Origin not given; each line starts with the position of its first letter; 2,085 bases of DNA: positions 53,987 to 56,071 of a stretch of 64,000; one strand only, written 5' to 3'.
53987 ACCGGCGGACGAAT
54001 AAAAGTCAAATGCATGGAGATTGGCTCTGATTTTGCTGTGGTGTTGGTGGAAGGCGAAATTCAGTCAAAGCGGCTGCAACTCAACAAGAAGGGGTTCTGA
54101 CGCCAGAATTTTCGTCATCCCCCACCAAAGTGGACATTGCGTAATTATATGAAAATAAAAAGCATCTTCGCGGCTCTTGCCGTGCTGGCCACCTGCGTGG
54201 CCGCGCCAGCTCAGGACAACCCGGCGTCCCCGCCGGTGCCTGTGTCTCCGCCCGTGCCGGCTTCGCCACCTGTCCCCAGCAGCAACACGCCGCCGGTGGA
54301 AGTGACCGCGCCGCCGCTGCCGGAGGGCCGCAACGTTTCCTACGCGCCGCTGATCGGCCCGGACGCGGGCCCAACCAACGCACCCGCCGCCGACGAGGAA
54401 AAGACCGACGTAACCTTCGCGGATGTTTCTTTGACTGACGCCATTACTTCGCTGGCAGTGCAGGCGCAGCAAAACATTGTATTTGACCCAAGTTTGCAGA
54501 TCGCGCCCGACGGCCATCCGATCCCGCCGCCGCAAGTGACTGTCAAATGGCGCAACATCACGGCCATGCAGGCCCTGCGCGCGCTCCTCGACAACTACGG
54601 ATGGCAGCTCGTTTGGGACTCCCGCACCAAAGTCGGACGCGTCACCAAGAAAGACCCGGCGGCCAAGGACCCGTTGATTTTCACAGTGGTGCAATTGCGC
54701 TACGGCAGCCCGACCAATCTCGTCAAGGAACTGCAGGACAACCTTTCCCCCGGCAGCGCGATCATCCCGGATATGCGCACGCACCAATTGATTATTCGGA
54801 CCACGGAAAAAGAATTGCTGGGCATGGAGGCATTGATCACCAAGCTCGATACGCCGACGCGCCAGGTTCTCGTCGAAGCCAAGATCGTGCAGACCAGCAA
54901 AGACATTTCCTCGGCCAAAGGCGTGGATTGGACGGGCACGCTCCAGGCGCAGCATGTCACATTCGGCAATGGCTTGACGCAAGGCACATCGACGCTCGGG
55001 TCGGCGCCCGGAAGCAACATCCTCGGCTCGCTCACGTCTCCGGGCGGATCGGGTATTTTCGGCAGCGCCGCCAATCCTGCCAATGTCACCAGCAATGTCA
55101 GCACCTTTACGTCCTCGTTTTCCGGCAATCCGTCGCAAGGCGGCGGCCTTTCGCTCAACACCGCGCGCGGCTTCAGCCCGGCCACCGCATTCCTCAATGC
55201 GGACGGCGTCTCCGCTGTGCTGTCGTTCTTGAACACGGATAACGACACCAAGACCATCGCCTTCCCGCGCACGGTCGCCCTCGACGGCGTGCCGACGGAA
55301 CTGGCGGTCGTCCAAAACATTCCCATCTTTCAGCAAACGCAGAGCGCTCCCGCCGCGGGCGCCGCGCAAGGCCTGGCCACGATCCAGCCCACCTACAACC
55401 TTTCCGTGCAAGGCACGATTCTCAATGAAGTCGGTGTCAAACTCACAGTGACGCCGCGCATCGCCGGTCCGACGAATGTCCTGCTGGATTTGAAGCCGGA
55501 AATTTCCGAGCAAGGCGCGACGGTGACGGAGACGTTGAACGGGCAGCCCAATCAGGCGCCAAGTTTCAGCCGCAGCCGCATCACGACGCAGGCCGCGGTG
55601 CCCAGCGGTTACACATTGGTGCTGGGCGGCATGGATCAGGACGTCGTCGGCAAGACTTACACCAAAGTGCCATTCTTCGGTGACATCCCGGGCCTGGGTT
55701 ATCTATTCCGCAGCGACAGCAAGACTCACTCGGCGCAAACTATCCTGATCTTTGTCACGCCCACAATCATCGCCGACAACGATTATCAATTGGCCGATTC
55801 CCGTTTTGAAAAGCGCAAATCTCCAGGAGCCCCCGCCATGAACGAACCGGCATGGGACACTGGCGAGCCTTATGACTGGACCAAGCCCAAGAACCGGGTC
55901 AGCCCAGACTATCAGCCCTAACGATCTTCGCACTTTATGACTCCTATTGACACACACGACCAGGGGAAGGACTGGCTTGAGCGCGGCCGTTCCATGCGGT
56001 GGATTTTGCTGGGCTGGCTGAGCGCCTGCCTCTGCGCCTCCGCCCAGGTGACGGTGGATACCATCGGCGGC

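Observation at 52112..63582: The pilN-pilO-pilP-pilQ secretin operon runs without a break into two giant NHL-repeat proteins carrying the shared C-terminal tag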

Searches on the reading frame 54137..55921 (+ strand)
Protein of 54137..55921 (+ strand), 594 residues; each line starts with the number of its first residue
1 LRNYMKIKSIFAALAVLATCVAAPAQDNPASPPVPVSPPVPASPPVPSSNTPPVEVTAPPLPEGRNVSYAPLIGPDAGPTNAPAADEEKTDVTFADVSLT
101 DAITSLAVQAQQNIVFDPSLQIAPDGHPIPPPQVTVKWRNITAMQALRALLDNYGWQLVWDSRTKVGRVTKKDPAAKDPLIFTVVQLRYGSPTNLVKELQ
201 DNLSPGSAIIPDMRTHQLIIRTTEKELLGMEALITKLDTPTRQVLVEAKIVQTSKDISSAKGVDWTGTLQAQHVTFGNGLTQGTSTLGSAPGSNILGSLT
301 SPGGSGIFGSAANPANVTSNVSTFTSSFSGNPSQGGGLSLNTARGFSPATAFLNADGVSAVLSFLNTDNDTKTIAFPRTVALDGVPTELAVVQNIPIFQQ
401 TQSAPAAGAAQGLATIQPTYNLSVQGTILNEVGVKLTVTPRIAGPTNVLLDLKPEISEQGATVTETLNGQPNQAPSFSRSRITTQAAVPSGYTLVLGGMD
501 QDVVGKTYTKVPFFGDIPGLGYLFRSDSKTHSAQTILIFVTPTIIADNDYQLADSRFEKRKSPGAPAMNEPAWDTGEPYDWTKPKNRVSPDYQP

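Call 6: search_protein_families(library=pfam, proteins=[window:54137-55921:+], max_evalue=0.01)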
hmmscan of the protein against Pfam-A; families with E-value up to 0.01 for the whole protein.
window:54137-55921:+ (594 aa): 2 families
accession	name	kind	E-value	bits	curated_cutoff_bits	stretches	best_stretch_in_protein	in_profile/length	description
PF00263.26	Secretin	-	3.5e-36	124.8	27.5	1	365-545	2-168/169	Bacterial type II and III secretion system protein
PF03958.22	Secretin_N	-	6.8e-08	33.1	28.2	1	183-243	2-69/69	Bacterial type II/III secretion system short domain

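Call 7: search_protein_families(library=ncbifam, proteins=[window:54137-55921:+], max_evalue=0.01)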
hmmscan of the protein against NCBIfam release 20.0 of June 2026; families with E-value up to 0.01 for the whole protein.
window:54137-55921:+ (594 aa): 8 families
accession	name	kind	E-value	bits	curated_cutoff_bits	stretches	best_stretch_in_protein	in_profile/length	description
TIGR02517.1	type_II_gspD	equivalog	2.2e-45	155.2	351.35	1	204-548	298-593/600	type II secretion system secretin GspD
TIGR02515.1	IV_pilus_PilQ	subfamily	2.8e-45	155.1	284.35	1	170-545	87-427/428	type IV pilus secretin PilQ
TIGR02519.1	pilus_MshL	equivalog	2.3e-33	115.4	250.2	1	214-545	6-290/290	pilus (MSHA type) biogenesis protein MshL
TIGR02516.1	type_III_yscC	equivalog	7.2e-30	103.9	238.45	2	432-546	347-462/463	type III secretion system outer membrane ring subunit SctC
NF010083.0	PRK13568.1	equivalog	2.8e-28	98.8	554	2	434-546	310-418/419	DNA uptake porin HofQ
NF007851.2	PRK10560.1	exception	6.2e-23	81.3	598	2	435-546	303-410/412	DNA uptake porin HofQ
NF042912.1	Amuc_1098_fam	equivalog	3e-22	78.5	750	2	460-545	711-796/805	Amuc_1098 family type IV pilus outer membrane protein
NF011873.0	PRK15346.1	equivalog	7.7e-21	74.3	524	2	433-535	384-484/499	EscC/YscC/HrcC family type III secretion system outer membrane ring protein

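Call 10: find_homologous_proteins(query=window:54137-55921:+, max_evalue=1e-20)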
Query window:54137-55921:+ (594 aa): 1217 proteins with E <= 1e-20 among 8000 candidates; the best 120 are listed.
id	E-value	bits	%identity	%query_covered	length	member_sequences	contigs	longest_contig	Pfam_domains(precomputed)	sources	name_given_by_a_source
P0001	0.0e+0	1298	100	99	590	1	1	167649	PF03958.23,PF00263.27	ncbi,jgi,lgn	ncbi:MAG TPA: secretin N-terminal domain-containing protein [Verrucomicrobiae bacterium]|jgi:type II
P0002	2.2e-293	992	82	90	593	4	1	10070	PF03958.23,PF00263.27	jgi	-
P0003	2.5e-292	989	76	99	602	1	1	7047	PF03958.23,PF00263.27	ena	-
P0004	1.5e-284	963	75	99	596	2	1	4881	PF03958.23,PF00263.27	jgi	jgi:type II secretory pathway component GspD/PulD (secretin)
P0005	1.1e-277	940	78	90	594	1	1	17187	PF03958.23,PF00263.27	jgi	jgi:type II secretory pathway component GspD/PulD (secretin)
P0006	6.2e-277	938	73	99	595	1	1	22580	PF03958.23,PF00263.27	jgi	jgi:type II secretory pathway component GspD/PulD (secretin)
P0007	2.3e-262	890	71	96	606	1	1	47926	PF03958.23,PF00263.27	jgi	jgi:type II secretory pathway component GspD/PulD (secretin)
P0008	1.8e-261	887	68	99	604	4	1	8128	PF03958.23,PF00263.27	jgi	jgi:type II secretory pathway component GspD/PulD (secretin)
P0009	4.1e-261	886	69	100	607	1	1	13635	PF03958.23,PF00263.27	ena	-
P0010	4.8e-261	885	73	89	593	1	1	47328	PF03958.23,PF00263.27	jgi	jgi:type II secretory pathway component GspD/PulD (secretin)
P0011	6.8e-261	885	69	100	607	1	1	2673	PF03958.23,PF00263.27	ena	-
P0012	7.5e-261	885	70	99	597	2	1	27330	PF00263.27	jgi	jgi:type II secretory pathway component GspD/PulD (secretin)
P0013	2.2e-260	883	69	99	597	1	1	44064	PF03958.23,PF00263.27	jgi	jgi:type II secretory pathway component GspD/PulD (secretin)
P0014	3.8e-259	879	69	99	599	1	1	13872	PF03958.23,PF00263.27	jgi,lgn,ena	-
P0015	1.2e-258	877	72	89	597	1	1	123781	PF03958.23,PF00263.27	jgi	jgi:type II secretory pathway component GspD/PulD (secretin)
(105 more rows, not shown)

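Call 12: find_related_loci(query=A1, collection=genome_contigs, flank=10000)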
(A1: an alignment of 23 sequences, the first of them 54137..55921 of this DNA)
Query A1 (594 aa) in genome_contigs; peptide patterns used: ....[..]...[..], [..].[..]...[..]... (x = any residue, [..] = any of these).
200 stretches matched a pattern; 122 encode a relative of the query (tblastn E <= 1e-3); the best 80 are kept; 80 distinct loci.
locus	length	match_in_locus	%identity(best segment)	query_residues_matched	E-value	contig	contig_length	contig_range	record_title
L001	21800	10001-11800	72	2-594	0e+0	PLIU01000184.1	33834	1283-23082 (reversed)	MAG: Verrucomicrobiales bacterium isolate palsa_1400 73.20110800_P3S.15_contig_1442, whole genome shotgun sequence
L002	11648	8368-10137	68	3-594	0e+0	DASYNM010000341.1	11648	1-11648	MAG TPA_asm: Verrucomicrobiia bacterium isolate SMAG_U4403 k141_3224435, whole genome shotgun sequence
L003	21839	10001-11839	65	3-594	0e+0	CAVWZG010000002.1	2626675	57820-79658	MAG: uncultured Verrucomicrobiae bacterium isolate MFD09286.bin.1.251 genome assembly, contig: contig_54668, whole genom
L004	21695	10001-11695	61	1-594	0e+0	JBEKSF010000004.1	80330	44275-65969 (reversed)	MAG: Verrucomicrobiota bacterium isolate SPRUCE 528 SPRUCE_528_4, whole genome shotgun sequence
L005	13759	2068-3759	61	5-594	0e+0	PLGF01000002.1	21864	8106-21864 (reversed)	MAG: Verrucomicrobiales bacterium isolate bog_1405 73.20110800_S3D.48_contig_665, whole genome shotgun sequence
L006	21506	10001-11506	66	99-594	0e+0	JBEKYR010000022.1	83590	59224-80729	MAG: Verrucomicrobiota bacterium isolate SPRUCE 67 SPRUCE_67_22, whole genome shotgun sequence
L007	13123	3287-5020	61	3-594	0e+0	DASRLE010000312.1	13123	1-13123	MAG TPA_asm: Candidatus Saccharimonadales bacterium isolate SMAG_U10180 k141_135633, whole genome shotgun sequence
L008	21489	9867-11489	62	55-594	0e+0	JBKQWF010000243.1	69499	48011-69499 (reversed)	MAG: Limisphaerales bacterium isolate SEr3G3H3I__bin_261 SEr3G3H3I_000000374134, whole genome shotgun sequence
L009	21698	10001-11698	60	3-594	0e+0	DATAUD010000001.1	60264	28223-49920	MAG TPA_asm: Verrucomicrobiia bacterium isolate SMAG_U5563 k141_3375, whole genome shotgun sequence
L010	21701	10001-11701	59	3-594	0e+0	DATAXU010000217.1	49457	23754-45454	MAG TPA_asm: Verrucomicrobiia bacterium isolate SMAG_U5661 k141_384847, whole genome shotgun sequence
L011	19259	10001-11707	56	3-594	0e+0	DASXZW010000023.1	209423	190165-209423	MAG TPA_asm: Verrucomicrobiia bacterium isolate SMAG_U4863 k141_812739, whole genome shotgun sequence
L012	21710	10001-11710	57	2-594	0e+0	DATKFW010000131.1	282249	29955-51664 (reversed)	MAG TPA_asm: Candidatus Baltobacteraceae bacterium isolate SMAG_U14535 k141_883084, whole genome shotgun sequence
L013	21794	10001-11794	56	3-594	0e+0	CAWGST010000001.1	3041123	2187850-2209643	MAG: uncultured Verrucomicrobiae bacterium isolate MFD05580.bin.1.36 genome assembly, contig: contig_2078, whole genome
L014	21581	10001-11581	59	73-594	0e+0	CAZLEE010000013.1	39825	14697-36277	MAG TPA_asm: uncultured Verrucomicrobiota bacterium isolate binchicken_co3_518 genome assembly, contig: NODE_2942_length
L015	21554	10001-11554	61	84-594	0e+0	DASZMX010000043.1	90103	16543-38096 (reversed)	MAG TPA_asm: Verrucomicrobiia bacterium isolate SMAG_U5902 k141_336018, whole genome shotgun sequence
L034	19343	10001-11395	44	92-583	3e-116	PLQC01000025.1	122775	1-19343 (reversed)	MAG: Limisphaerales bacterium isolate bog_1460 73.20120700_S2X.40_contig_575, whole genome shotgun sequence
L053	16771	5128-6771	40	11-584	5e-105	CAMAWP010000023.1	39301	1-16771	MAG: Akkermansia muciniphila isolate MaH-09apr19-44 genome assembly, contig: MaH-09apr19-C2137, whole genome shotgun seq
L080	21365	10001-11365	40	90-586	1e-95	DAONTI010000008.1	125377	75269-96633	MAG TPA_asm: Verrucomicrobiota bacterium isolate AMR_MDS_4256 NODE_90_length_125377_cov_27.639249, whole genome shotgun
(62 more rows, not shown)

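Call 19: search_protein_families(library=pfam, proteins=[L034:6684-7760:+, L053:1859-2920:+, L080:6905-7981:+, L012:7321-7950:+, L006:7117-7794:+, L010:7325-7993:+, L001:7097-7840:+, L014:7107-7745:+], max_evalue=0.01)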
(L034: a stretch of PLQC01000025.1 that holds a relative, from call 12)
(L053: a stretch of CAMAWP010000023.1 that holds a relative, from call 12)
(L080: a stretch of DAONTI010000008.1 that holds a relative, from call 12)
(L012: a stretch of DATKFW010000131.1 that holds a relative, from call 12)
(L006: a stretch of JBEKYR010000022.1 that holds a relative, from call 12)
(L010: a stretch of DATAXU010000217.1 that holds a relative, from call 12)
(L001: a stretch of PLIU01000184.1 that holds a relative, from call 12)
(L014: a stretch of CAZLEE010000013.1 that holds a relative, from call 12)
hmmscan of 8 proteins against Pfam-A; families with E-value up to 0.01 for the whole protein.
L034:6684-7760:+ (358 aa): 3 families
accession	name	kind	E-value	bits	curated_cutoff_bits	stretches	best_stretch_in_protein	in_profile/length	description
PF11104.14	PilM_2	-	4.7e-23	82.1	27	1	20-356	2-338/340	Type IV pilus assembly protein PilM;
PF14450.12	FtsA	-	6.9e-11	43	31.8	1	204-325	1-113/127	Cell division protein FtsA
PF06723.19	MreB_Mbl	-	0.0046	16.3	27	1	196-277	140-227/327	MreB/Mbl protein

L053:1859-2920:+ (353 aa): 2 families
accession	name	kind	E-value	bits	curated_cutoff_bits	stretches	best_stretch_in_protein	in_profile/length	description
PF11104.14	PilM_2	-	2.7e-21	76.3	27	1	19-350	2-337/340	Type IV pilus assembly protein PilM;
PF14450.12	FtsA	-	2.8e-11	44.3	31.8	1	199-319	1-112/127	Cell division protein FtsA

L080:6905-7981:+ (358 aa): 2 families
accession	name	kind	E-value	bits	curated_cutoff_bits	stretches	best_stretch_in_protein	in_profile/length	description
PF11104.14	PilM_2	-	3.9e-30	105.4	27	1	21-356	2-338/340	Type IV pilus assembly protein PilM;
PF14450.12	FtsA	-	2.2e-08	34.9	31.8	1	204-255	1-52/127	Cell division protein FtsA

L012:7321-7950:+ (209 aa): 1 family
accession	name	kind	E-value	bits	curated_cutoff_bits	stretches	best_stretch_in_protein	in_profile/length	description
PF20221.3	DUF6580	-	9e-28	98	27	1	12-187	6-156/162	Family of unknown function (DUF6580)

L006:7117-7794:+ (225 aa): 0 families

L010:7325-7993:+ (222 aa): 1 family
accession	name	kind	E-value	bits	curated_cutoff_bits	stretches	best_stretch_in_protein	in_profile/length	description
PF20221.3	DUF6580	-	2.1e-26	93.6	27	1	23-196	7-155/162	Family of unknown function (DUF6580)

L001:7097-7840:+ (247 aa): 1 family
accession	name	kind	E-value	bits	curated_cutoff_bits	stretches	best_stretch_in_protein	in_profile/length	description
PF11736.14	DUF3299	-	1.8e-07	31.8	22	1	133-240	31-137/139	Protein of unknown function (DUF3299)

L014:7107-7745:+ (212 aa): 1 family
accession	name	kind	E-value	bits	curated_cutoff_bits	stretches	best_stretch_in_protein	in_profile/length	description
PF20221.3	DUF6580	-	5.1e-30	105.3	27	1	3-180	4-156/162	Family of unknown function (DUF6580)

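Call 79: find_homologous_proteins(query=A9, max_evalue=1e-20)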
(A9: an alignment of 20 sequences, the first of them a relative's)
Query A9 (20 sequences) (358 aa, profile of the alignment): 3467 proteins with E <= 1e-20 among 8000 candidates; the best 120 are listed.
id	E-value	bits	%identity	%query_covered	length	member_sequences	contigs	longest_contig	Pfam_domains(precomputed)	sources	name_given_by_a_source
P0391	5.6e-181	619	53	97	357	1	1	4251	PF14450.13,PF11104.15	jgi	-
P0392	1.8e-180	617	54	100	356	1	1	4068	PF14450.13,PF11104.15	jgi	jgi:type IV pilus assembly protein PilM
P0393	3.1e-180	617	54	100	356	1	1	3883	PF14450.13,PF11104.15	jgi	jgi:type IV pilus assembly protein PilM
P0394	7.5e-180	615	54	100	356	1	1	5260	PF14450.13,PF11104.15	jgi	jgi:type IV pilus assembly protein PilM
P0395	9.5e-180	615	57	96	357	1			PF14450.13,PF11104.15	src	-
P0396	1.2e-179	615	52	100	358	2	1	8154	PF14450.13,PF11104.15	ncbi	-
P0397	1.2e-179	615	56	97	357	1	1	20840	PF14450.13,PF11104.15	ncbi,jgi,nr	ncbi:MAG TPA: pilus assembly protein PilM [Candidatus Limnocylindrales bacterium]|nr:pilus assembly 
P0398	1.8e-179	614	53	100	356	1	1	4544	PF14450.13,PF11104.15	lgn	-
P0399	1.8e-179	614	53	100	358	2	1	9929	PF14450.13,PF11104.15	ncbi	-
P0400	2.7e-179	613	56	97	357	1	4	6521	PF14450.13,PF11104.15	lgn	-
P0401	2.7e-179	613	54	100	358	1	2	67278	PF14450.13,PF11104.15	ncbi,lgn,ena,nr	ncbi:MAG: hypothetical protein EXS35_04795 [Pedosphaera sp.]|nr:hypothetical protein [Pedosphaera sp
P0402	3.6e-179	613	56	97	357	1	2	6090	PF14450.13,PF11104.15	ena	-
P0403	4.3e-179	613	55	100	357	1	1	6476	PF14450.13,PF11104.15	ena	-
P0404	4.7e-179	613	55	100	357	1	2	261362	PF14450.13,PF11104.15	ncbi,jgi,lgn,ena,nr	ncbi:MAG TPA: pilus assembly protein PilM [Candidatus Binatia bacterium]|jgi:type IV pilus assembly 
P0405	4.8e-179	613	55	100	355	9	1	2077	PF14450.13,PF11104.15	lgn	-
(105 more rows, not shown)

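Call 80: search_solved_structures(query=A1, max_evalue=1e-10)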
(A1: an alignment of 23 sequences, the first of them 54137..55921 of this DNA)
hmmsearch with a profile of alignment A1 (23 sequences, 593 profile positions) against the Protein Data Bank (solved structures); distinct sequences matched with E-value up to 1e-10: 22.
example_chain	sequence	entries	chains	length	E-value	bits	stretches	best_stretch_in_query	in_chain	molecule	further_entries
5wln_G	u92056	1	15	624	1.9e-34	122.3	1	358-547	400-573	Type II secretion system protein D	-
5wq7_A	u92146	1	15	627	1.2e-33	119.6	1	348-567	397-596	Putative type II secretion system protein D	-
6i1x_A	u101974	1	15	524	5.4e-33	117.5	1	360-554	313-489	Type II secretion system protein D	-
6hcg_A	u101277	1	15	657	6.2e-30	107.4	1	357-554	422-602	Type II secretion system protein D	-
3jc8_Qa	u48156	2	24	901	1.7e-28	102.6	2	164-302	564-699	PilQ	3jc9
9k8v_A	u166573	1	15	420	4.6e-27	97.9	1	197-547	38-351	General secretion pathway protein D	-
6ve2_A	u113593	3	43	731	6.2e-27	97.5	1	425-548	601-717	Fimbrial assembly protein PilQ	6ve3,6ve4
9x0w_A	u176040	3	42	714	1.1e-26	96.6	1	425-547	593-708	Fimbrial assembly protein PilQ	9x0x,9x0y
5wq9_A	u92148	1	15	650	3.9e-26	94.8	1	197-546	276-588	Type II secretion system protein D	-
5wq8_A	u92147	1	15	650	3.9e-26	94.8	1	197-547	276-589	Type II secretion system protein D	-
5zdh_A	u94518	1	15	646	6e-26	94.2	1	191-547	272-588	Type II secretion system protein D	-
5w68_A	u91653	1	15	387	8.7e-26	93.7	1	358-547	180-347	Putative type II secretion protein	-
6w6m_A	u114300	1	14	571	9.6e-25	90.2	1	432-544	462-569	Type IV pilus secretin PilQ family protein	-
6i1y_A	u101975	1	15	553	1.1e-24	90.1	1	204-547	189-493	General secretion pathway protein GspD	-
9sh1_A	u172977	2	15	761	6.2e-23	84.3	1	427-546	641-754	Type IV pilus biogenesis and competence protein PilQ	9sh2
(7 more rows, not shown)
